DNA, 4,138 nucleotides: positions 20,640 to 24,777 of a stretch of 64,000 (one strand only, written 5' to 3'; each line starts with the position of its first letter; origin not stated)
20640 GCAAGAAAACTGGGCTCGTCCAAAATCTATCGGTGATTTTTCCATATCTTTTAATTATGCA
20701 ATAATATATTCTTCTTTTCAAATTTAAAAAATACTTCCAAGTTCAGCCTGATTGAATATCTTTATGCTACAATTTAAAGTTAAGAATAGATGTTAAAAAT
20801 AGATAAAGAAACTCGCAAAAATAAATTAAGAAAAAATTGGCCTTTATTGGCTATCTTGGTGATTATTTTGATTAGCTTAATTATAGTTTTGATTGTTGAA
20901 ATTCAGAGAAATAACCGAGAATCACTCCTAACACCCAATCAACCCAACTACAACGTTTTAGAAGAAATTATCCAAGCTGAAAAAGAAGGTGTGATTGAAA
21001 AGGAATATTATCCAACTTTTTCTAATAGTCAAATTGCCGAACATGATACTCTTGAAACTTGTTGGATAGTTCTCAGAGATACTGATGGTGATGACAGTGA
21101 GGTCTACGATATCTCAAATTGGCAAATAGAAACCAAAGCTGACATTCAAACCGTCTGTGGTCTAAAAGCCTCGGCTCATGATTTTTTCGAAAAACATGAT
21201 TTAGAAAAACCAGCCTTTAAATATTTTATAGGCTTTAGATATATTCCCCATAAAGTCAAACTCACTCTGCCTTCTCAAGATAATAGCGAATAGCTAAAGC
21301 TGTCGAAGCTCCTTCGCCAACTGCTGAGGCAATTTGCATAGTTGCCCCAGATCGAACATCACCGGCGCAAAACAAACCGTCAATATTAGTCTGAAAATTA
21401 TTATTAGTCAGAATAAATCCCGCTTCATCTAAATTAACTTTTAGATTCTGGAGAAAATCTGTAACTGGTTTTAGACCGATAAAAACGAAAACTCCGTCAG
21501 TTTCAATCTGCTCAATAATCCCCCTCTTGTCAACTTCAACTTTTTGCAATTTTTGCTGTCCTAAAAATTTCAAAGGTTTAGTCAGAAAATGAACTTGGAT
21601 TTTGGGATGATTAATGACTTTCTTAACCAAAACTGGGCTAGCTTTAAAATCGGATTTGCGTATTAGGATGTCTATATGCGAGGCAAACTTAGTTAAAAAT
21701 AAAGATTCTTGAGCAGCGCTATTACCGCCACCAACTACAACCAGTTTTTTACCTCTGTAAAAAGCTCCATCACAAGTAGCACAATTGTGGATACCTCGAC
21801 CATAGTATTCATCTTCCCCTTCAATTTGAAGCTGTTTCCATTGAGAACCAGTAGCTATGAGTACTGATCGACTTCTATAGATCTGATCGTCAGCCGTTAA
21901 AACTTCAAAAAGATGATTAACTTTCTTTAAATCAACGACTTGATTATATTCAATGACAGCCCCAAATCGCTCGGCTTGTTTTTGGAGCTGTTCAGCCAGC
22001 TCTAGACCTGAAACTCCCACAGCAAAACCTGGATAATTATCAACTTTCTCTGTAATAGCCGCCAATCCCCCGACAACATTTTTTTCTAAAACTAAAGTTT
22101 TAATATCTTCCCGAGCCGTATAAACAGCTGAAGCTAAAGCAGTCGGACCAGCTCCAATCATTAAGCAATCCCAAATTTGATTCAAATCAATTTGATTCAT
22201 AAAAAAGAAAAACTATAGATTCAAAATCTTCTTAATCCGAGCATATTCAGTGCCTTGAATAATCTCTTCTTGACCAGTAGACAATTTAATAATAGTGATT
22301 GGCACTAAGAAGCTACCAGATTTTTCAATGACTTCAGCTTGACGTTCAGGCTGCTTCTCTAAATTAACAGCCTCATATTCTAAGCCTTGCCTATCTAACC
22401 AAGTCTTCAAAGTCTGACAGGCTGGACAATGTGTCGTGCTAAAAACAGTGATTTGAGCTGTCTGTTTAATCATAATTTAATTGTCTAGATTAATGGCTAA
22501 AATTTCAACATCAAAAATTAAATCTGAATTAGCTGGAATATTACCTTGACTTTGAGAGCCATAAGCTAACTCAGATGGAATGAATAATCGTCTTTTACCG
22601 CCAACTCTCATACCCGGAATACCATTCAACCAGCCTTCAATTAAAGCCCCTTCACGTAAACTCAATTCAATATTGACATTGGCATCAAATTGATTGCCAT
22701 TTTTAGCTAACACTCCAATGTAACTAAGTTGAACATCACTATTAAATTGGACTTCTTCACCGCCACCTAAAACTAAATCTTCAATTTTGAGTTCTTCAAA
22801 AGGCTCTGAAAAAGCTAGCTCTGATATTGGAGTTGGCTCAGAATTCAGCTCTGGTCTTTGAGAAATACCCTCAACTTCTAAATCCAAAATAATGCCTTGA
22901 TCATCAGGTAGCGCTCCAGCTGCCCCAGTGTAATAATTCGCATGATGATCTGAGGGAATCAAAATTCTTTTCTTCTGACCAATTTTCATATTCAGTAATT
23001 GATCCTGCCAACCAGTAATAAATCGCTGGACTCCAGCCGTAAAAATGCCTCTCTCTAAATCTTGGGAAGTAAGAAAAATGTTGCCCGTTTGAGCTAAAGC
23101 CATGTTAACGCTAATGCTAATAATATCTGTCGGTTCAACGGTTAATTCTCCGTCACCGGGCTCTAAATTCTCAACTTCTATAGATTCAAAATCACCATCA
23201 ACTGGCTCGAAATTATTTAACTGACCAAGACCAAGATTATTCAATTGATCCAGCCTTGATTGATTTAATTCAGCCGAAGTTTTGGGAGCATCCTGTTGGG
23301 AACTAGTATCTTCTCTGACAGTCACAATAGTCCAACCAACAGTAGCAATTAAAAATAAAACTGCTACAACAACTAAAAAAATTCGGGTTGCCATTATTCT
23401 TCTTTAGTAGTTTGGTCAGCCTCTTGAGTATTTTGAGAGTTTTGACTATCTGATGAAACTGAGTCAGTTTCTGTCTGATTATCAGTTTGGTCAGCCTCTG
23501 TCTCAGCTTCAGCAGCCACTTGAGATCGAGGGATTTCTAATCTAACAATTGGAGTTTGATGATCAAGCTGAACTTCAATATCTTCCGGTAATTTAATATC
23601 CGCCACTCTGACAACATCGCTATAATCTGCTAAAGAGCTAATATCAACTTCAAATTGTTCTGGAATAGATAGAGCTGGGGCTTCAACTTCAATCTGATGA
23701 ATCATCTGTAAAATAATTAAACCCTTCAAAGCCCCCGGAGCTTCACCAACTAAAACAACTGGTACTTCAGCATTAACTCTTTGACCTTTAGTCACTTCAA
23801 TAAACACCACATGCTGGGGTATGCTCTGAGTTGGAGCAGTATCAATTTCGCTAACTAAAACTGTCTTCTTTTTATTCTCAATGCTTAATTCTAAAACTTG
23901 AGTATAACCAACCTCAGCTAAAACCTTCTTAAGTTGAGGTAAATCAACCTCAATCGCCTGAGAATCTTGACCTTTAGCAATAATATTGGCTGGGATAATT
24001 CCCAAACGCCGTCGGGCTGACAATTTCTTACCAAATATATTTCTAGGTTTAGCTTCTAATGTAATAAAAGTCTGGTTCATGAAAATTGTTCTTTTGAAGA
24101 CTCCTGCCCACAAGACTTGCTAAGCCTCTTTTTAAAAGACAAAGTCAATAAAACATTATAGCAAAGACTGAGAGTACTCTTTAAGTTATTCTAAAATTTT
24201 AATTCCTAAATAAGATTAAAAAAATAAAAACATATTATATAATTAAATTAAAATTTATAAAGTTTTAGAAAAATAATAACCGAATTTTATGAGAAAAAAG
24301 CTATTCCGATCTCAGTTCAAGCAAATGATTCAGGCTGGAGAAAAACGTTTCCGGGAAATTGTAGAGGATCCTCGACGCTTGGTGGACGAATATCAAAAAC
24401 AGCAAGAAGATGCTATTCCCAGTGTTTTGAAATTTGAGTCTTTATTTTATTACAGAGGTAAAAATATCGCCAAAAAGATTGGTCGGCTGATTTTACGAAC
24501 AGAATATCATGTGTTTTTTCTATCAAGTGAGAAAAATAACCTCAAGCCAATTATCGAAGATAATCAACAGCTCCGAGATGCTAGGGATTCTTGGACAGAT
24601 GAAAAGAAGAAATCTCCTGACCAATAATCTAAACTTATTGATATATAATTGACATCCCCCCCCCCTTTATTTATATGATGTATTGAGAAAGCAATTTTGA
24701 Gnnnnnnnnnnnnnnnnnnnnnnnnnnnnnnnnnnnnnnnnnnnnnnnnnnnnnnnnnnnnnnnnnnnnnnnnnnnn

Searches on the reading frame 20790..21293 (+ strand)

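Call 5: search_protein_families(library=pfam, proteins=[window:20790-21293:+], max_evalue=0.01)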
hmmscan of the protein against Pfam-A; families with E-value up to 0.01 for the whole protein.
window:20790-21293:+ (167 aa): 1 family
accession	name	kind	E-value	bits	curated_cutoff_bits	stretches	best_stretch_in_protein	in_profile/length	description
PF17424.7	DUF5411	-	0.0099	16.3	30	0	18-113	4-93/134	Family of unknown function (DUF5411)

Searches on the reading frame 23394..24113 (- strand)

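Call 5: search_protein_families(library=pfam, proteins=[window:23394-24113:-], max_evalue=0.01)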
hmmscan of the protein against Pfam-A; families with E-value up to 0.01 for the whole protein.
window:23394-24113:- (239 aa): 2 families
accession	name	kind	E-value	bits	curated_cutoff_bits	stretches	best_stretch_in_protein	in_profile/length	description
PF14693.11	Ribosomal_TL5_C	-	5.2e-20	72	27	1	113-195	2-83/84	Ribosomal protein TL5, C-terminal domain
PF01386.24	Ribosomal_L25p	-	5.2e-12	46.5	23.6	1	19-104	1-82/82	Ribosomal L25p family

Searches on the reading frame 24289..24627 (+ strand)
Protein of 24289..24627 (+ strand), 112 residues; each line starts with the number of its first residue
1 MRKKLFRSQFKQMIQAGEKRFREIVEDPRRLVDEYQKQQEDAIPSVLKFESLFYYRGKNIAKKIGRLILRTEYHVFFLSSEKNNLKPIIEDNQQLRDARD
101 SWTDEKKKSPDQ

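Call 5: search_protein_families(library=pfam, proteins=[window:24289-24627:+], max_evalue=0.01)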
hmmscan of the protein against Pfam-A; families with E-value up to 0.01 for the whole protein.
window:24289-24627:+ (112 aa): 0 families

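Call 11: find_encoding_contigs(protein=window:24289-24627:+, flank=1500, max_places=10)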
Protein window:24289-24627:+ (112 aa): 7 contigs read that carry it; 4 places shown.
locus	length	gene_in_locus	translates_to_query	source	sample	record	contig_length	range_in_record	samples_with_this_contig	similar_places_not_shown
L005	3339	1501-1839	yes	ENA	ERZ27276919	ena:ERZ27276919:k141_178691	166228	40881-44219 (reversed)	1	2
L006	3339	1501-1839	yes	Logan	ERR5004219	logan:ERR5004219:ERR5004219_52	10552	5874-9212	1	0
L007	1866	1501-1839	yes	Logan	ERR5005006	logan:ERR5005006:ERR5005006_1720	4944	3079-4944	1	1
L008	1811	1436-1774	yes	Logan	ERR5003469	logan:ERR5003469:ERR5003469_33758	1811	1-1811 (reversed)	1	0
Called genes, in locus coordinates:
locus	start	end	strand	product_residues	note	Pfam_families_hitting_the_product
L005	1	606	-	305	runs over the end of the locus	PF00254:FKBP_C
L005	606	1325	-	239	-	PF01386:Ribosomal_L25p, PF14693:Ribosomal_TL5_C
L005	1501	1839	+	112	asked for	-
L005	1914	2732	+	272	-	-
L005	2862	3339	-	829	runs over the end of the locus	PF01588:tRNA_bind, PF03483:B3_4, PF03484:B5, PF17759:tRNA_synthFbeta, PF03147:FDX-ACB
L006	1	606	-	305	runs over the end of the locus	PF00254:FKBP_C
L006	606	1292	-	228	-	PF01386:Ribosomal_L25p, PF14693:Ribosomal_TL5_C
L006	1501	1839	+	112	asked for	-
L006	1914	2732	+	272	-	-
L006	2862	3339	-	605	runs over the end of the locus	?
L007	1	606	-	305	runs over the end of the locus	PF00254:FKBP_C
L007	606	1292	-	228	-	PF01386:Ribosomal_L25p, PF14693:Ribosomal_TL5_C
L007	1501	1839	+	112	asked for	-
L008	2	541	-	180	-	?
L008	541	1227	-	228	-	PF01386:Ribosomal_L25p, PF14693:Ribosomal_TL5_C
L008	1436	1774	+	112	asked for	-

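Call 83: search_protein_families(library=ncbifam, proteins=[window:24289-24627:+], max_evalue=0.01)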
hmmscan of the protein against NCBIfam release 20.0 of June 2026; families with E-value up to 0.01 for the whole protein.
window:24289-24627:+ (112 aa): 0 families
